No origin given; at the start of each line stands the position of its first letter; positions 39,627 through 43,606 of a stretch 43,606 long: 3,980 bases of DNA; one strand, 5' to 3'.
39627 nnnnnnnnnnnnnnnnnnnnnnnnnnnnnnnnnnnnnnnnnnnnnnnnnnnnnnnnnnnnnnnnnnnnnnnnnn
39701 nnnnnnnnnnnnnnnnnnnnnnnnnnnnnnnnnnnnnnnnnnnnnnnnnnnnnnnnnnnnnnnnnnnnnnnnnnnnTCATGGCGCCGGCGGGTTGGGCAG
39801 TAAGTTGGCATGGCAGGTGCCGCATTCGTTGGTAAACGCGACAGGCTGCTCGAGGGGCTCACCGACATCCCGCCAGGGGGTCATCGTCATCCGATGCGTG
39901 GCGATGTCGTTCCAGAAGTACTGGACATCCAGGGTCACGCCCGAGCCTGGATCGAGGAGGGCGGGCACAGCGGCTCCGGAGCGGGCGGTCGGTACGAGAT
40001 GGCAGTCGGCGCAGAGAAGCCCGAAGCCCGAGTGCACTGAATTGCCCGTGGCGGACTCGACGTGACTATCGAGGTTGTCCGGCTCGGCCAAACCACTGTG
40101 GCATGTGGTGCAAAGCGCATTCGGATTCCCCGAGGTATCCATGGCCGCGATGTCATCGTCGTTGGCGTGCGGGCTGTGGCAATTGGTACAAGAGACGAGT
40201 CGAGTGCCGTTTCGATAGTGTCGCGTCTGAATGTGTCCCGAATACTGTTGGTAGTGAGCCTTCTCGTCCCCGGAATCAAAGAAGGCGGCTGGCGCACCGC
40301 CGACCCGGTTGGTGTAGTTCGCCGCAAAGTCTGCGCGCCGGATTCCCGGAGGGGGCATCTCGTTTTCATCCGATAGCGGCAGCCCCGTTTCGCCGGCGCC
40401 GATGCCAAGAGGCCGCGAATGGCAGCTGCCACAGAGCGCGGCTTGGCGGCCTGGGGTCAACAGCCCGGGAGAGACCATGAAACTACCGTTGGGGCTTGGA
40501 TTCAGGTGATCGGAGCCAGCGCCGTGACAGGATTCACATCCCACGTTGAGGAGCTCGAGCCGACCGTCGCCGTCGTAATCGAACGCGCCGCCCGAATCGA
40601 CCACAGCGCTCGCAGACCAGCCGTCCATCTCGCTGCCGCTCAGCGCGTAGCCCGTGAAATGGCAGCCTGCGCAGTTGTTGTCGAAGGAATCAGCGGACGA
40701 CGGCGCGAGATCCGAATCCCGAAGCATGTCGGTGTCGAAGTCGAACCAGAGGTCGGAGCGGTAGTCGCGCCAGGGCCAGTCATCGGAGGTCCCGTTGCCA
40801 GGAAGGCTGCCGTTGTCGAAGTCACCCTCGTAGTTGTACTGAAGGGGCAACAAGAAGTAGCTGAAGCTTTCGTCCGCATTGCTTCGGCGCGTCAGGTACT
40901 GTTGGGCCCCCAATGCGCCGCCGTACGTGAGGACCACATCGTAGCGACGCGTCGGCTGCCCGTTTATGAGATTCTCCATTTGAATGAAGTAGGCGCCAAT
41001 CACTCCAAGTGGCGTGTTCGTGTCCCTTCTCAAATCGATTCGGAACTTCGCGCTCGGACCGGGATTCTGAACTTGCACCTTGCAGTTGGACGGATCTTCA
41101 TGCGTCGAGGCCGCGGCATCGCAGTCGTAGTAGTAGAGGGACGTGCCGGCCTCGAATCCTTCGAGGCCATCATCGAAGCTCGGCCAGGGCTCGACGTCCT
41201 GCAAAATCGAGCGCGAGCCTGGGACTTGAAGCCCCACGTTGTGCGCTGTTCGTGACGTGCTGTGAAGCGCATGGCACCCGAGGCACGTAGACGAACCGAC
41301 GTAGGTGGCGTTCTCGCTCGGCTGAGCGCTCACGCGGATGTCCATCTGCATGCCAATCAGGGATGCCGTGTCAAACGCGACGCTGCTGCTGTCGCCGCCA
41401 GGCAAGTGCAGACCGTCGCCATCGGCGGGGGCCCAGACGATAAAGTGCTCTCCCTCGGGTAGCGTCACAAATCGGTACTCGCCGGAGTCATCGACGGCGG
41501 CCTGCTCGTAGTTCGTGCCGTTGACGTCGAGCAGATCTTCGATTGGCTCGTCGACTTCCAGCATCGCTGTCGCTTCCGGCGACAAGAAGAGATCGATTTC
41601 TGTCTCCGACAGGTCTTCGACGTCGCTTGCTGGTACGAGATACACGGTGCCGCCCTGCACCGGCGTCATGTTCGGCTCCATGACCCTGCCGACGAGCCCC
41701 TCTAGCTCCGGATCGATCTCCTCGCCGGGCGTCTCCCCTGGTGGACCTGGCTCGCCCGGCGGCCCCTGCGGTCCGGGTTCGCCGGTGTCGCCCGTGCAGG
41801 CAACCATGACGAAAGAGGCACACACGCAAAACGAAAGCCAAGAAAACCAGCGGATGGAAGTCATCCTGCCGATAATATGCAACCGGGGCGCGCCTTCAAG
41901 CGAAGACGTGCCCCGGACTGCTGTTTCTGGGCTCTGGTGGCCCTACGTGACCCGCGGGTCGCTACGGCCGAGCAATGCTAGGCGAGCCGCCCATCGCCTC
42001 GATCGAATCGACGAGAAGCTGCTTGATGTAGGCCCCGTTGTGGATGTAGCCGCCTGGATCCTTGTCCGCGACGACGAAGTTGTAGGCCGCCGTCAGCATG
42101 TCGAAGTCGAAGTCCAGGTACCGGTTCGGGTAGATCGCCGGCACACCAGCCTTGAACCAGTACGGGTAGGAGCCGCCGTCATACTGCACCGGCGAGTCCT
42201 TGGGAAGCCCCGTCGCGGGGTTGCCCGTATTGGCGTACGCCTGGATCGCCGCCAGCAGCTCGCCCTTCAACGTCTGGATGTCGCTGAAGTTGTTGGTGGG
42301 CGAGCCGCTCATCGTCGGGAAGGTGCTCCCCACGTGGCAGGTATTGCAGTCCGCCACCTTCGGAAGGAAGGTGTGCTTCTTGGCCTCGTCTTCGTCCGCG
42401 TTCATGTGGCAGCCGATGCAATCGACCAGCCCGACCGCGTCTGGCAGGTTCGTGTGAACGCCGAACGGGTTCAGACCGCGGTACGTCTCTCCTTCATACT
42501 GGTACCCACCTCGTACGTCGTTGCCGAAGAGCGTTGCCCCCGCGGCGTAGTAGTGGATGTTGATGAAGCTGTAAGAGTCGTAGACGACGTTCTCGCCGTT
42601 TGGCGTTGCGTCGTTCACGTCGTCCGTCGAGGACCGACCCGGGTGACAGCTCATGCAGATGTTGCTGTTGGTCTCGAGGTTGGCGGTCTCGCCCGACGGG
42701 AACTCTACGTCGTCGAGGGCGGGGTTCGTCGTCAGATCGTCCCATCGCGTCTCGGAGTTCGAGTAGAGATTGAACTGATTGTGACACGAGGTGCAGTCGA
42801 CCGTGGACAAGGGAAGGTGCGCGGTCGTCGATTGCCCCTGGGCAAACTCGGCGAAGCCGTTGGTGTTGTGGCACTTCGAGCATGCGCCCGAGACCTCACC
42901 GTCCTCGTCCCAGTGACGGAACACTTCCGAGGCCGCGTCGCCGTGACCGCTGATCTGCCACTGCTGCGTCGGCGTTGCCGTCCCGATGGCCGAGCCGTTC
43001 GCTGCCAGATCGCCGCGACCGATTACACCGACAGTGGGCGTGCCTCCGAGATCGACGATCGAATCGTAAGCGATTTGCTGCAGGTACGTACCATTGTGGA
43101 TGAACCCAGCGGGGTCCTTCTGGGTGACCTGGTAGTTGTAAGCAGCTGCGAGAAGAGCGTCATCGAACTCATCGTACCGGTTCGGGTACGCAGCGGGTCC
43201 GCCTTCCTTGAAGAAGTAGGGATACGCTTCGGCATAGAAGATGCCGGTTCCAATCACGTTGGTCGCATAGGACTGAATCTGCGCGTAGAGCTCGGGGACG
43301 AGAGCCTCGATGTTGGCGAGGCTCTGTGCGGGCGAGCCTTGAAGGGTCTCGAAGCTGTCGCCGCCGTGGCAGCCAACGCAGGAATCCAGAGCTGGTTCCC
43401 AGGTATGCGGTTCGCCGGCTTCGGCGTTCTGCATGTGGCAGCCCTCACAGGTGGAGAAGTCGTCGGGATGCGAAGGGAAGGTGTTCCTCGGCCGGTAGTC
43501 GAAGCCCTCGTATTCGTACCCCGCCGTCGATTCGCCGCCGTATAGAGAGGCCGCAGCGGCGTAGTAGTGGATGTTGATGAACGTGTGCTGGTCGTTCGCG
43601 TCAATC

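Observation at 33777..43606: Dense multiheme cytochrome c island: candidate trans-envelope / extracellular electron transfer system with a non-canonical parts list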

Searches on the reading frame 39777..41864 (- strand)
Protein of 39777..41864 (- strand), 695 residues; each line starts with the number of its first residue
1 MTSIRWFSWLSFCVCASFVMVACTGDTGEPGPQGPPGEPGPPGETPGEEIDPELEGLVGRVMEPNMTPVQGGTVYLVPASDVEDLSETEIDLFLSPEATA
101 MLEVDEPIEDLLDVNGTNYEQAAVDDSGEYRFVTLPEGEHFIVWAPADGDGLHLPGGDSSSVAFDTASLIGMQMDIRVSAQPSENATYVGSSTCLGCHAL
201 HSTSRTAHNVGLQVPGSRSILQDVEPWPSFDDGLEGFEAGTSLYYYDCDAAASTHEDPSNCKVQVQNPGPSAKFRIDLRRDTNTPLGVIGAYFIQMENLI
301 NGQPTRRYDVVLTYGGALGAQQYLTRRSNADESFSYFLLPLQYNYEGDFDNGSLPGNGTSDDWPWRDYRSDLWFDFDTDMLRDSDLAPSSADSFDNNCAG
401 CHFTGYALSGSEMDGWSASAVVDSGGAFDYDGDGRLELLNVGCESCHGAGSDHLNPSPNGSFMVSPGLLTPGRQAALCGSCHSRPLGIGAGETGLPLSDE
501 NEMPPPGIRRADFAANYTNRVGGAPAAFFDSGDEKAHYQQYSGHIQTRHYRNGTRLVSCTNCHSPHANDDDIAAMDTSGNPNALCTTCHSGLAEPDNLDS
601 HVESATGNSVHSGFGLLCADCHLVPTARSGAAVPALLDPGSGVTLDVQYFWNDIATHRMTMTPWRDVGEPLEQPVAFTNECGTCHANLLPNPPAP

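Call 4: search_protein_families(library=pfam, proteins=[window:39777-41864:-], max_evalue=0.01)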
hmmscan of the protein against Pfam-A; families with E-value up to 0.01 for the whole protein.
window:39777-41864:- (695 aa): 7 families
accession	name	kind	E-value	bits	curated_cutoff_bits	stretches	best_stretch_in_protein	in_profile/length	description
PF09699.15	Paired_CXXCH_1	-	9.1e-09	35.3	20.6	1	558-591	8-38/41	Doubled CXXCH motif (Paired_CXXCH_1)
PF14522.11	Cytochrome_C7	-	2.2e-06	27.8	24.8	0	582-685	13-66/67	Cytochrome c7 and related cytochrome c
PF14537.11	Cytochrom_c3_2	-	1.9e-05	25.5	25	1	557-623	7-65/79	Cytochrome c3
PF13442.11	Cytochrome_CBB3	-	0.00022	21.9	27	0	392-405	8-21/68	Cytochrome C oxidase, cbb3-type, subunit III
PF13435.11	Cytochrome_C554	-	0.00039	21.7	20.8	0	385-448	38-84/84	Cytochrome c554 and c-prime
PF22113.1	Mtrc-MtrF_II-IV_dom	-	0.00045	20.2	30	0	442-484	83-129/176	Outer membrane cytochrome MtrC/MtrF-like, domains II/IV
PF01391.23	Collagen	-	0.0084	16.3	27.2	0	25-44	4-23/60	Collagen triple helix repeat (20 copies)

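Call 5: search_protein_families(library=ncbifam, proteins=[window:39777-41864:-], max_evalue=0.01)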
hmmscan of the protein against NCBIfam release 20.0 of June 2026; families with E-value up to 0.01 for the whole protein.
window:39777-41864:- (695 aa): 5 families
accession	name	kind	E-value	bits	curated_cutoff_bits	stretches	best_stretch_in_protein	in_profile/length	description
NF041028.1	decahem_GSU2203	exception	6.8e-13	48.5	325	2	440-484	67-110/317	GSU2203 family decaheme c-type cytochrome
NF041198.1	UshA_like_PCGU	equivalog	1.2e-10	40.6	275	1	392-483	439-509/519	UshA-like (seleno)protein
TIGR03508.1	decahem_SO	subfamily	5.8e-08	32.5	192.2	2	554-622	92-150/258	DmsE family decaheme c-type cytochrome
NF043010.1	Cyt554_Nsmonas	equivalog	0.00079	18.9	400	0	384-453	69-121/238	cytochrome c-550 CycA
TIGR01905.1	paired_CXXCH_1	subfamily_domain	0.004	17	25.2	1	558-592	8-39/41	doubled CXXCH domain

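Call 31: search_solved_structures(query=window:39777-41864:-, max_evalue=0.01)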
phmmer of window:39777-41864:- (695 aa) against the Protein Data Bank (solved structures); distinct sequences matched with E-value up to 0.01: 1.
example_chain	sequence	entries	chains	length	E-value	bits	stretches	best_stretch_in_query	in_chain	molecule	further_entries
6i5b_A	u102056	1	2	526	0.0018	20.2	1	439-590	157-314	Uncharacterized protein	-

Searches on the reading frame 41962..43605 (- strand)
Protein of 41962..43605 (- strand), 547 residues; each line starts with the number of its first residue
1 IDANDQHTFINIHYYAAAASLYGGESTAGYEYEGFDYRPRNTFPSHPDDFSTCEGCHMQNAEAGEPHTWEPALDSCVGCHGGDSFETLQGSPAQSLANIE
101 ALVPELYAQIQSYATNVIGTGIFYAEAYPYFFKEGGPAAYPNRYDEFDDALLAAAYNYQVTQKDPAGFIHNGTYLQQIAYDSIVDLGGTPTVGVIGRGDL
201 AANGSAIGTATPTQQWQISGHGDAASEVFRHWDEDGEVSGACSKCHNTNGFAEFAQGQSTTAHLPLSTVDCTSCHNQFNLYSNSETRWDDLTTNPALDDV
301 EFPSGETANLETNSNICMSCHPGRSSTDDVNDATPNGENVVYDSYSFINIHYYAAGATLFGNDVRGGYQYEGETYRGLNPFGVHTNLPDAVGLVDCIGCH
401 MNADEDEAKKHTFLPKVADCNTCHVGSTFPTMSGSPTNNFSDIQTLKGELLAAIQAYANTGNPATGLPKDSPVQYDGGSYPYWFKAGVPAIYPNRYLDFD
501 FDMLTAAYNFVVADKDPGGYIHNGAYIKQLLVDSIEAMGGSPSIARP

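Call 4: search_protein_families(library=pfam, proteins=[window:41962-43605:-], max_evalue=0.01)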
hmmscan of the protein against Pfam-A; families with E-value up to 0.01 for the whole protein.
window:41962-43605:- (547 aa): 7 families
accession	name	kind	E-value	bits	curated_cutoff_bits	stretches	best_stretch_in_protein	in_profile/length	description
PF14522.11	Cytochrome_C7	-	1.9e-09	37.7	24.8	1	228-321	2-66/67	Cytochrome c7 and related cytochrome c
PF14537.11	Cytochrom_c3_2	-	6.7e-07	30.1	25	0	241-321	8-78/79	Cytochrome c3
PF22113.1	Mtrc-MtrF_II-IV_dom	-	8.1e-07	29.2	30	1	258-328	71-132/176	Outer membrane cytochrome MtrC/MtrF-like, domains II/IV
PF02085.21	Cytochrom_CIII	-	5.9e-06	27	22.9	0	221-279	28-86/101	Class III cytochrome C family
PF09699.15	Paired_CXXCH_1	-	0.00019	21.5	20.6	0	263-277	1-15/41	Doubled CXXCH motif (Paired_CXXCH_1)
PF13435.11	Cytochrome_C554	-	0.0021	19.4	20.8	0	228-275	37-83/84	Cytochrome c554 and c-prime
PF13447.11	Multi-haem_cyto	-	0.0076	16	21.9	1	394-459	3-70/269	Seven times multi-haem cytochrome CxxCH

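Call 5: search_protein_families(library=ncbifam, proteins=[window:41962-43605:-], max_evalue=0.01)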
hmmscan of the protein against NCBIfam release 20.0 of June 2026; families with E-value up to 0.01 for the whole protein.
window:41962-43605:- (547 aa): 7 families
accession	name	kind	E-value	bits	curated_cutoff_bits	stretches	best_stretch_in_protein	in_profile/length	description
TIGR03508.1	decahem_SO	subfamily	3.9e-07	29.8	192.2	1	241-333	4-88/258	DmsE family decaheme c-type cytochrome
TIGR04315.1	octaheme_Shew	subfamily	9.5e-06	24.9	375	1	240-426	73-252/440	tetrathionate reductase family octaheme c-type cytochrome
TIGR03153.1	cytochr_NrfH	equivalog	0.00018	21.6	134.2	0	396-429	31-64/138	cytochrome c nitrite reductase small subunit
TIGR01905.1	paired_CXXCH_1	subfamily_domain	0.00027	20.8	25.2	0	263-277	1-15/41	doubled CXXCH domain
TIGR04257.1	nanowire_3heme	domain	0.00051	20.1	40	0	224-282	10-65/75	c(7)-type cytochrome triheme domain-containing protein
TIGR01904.2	GSu_C4xC__C2xCH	domain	0.0014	18.3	27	1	52-86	23-62/73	CxxxxCH/CxxCH domain c-type cytochrome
NF008659.0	PRK11659.1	equivalog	0.0045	16.7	184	1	238-322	45-118/188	cytochrome c nitrite reductase pentaheme subunit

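Call 34: search_solved_structures(query=window:41962-43605:-, max_evalue=0.01)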
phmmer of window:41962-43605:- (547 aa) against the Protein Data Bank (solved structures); distinct sequences matched with E-value up to 0.01: 0.
